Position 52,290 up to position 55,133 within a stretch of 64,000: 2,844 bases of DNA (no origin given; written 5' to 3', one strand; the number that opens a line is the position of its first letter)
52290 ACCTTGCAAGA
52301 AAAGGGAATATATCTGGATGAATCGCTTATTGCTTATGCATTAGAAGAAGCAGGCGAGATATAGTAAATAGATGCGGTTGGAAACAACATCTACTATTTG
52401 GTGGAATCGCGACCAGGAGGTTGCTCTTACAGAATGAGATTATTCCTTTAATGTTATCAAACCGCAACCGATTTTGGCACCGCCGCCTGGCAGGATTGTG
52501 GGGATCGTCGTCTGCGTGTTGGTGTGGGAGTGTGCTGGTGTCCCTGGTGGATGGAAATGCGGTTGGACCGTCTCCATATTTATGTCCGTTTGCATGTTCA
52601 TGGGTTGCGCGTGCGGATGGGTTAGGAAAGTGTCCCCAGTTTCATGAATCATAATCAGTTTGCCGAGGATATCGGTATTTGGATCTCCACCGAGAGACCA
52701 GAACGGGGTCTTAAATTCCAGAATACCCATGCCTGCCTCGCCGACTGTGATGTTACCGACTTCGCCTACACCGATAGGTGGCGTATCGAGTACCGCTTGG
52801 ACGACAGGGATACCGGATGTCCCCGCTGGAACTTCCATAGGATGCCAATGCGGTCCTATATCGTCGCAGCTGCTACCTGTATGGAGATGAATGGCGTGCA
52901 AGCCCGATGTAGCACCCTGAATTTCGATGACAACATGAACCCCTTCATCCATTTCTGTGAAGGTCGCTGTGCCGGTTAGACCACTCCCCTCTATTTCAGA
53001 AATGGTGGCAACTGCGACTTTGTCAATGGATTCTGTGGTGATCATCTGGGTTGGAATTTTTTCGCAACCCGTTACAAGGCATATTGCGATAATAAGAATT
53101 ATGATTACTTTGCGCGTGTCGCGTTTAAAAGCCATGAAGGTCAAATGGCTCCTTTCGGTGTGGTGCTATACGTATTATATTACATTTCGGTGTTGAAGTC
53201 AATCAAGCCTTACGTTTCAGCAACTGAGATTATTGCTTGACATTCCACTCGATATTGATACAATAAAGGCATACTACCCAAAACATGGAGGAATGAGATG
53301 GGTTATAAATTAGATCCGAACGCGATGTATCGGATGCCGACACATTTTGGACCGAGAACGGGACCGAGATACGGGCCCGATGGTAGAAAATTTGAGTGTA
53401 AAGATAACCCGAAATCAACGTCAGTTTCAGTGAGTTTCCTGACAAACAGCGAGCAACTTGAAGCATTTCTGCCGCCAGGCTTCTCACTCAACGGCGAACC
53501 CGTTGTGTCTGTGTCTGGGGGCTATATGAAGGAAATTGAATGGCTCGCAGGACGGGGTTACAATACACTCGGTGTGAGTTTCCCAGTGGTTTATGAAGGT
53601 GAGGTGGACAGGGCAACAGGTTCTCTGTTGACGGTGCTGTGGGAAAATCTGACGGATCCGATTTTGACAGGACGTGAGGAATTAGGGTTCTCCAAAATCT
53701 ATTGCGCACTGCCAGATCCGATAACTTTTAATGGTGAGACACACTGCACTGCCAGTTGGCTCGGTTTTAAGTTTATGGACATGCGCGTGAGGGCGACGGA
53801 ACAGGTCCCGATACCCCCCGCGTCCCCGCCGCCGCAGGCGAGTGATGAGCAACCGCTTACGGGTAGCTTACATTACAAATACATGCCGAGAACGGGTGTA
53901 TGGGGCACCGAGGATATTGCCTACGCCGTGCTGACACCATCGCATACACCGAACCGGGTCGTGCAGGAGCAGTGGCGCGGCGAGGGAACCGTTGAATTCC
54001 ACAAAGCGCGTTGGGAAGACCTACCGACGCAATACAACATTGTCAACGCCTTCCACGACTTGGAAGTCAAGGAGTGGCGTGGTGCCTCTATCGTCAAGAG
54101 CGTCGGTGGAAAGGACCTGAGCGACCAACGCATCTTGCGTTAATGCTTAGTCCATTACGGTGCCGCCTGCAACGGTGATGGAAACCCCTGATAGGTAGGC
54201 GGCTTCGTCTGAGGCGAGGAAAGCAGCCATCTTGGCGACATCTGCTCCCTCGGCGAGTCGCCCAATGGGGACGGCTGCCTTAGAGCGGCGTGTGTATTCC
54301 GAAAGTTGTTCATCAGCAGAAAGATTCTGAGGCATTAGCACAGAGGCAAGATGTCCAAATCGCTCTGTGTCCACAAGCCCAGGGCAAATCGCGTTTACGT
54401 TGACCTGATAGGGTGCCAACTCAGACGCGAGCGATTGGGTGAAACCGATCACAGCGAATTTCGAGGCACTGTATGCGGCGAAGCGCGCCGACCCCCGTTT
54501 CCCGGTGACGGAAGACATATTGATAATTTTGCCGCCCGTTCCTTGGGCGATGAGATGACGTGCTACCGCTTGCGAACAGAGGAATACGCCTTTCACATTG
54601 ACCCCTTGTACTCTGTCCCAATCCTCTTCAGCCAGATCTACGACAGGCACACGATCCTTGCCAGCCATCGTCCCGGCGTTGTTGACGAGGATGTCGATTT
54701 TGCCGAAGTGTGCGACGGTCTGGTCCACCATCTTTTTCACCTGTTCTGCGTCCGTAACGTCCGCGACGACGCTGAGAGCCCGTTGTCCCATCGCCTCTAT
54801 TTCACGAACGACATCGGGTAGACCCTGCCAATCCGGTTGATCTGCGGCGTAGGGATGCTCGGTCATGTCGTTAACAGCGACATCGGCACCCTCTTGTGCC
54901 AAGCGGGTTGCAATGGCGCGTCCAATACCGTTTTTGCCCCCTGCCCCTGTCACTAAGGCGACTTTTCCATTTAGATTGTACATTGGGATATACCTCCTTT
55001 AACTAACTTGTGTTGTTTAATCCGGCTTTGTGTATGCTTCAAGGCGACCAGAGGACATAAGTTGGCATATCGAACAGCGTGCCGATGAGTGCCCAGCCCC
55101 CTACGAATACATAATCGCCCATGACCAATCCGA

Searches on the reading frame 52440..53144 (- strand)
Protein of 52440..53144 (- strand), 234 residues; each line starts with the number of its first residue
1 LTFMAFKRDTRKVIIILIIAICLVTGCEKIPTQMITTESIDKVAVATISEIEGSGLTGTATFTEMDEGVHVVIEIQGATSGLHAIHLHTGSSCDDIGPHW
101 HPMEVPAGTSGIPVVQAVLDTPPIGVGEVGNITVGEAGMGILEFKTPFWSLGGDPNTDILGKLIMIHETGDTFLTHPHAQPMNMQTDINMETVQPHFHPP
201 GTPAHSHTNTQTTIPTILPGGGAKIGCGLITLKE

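Call 44: search_protein_families(library=pfam, proteins=[window:52440-53144:-], max_evalue=0.00001)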
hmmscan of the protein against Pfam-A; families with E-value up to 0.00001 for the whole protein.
window:52440-53144:- (234 aa): 1 family
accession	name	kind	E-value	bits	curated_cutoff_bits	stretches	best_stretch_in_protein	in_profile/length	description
PF00080.25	Sod_Cu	-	1.1e-15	58.7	28.9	1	57-177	2-118/133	Copper/zinc superoxide dismutase (SODC)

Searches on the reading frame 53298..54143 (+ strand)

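Call 44: search_protein_families(library=pfam, proteins=[window:53298-54143:+], max_evalue=0.00001)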
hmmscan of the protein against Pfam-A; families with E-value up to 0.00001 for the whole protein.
window:53298-54143:+ (281 aa): 1 family
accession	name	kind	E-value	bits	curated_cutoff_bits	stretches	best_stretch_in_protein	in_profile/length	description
PF06314.16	ADC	-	1.9e-27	96.8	29.8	1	12-260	1-216/238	Acetoacetate decarboxylase (ADC)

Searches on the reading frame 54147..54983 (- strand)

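Call 44: search_protein_families(library=pfam, proteins=[window:54147-54983:-], max_evalue=0.00001)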
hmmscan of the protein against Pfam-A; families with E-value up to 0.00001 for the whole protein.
window:54147-54983:- (278 aa): 3 families
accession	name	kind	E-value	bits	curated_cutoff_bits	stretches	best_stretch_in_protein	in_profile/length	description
PF00106.31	adh_short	-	2.5e-59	200.5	26.6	1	7-209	1-187/195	short chain dehydrogenase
PF13561.12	adh_short_C2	-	1.2e-57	195.6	27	1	13-274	1-234/236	Enoyl-(Acyl carrier protein) reductase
PF08659.16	KR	-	2.6e-12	47.5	22.6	1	14-183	6-161/180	KR domain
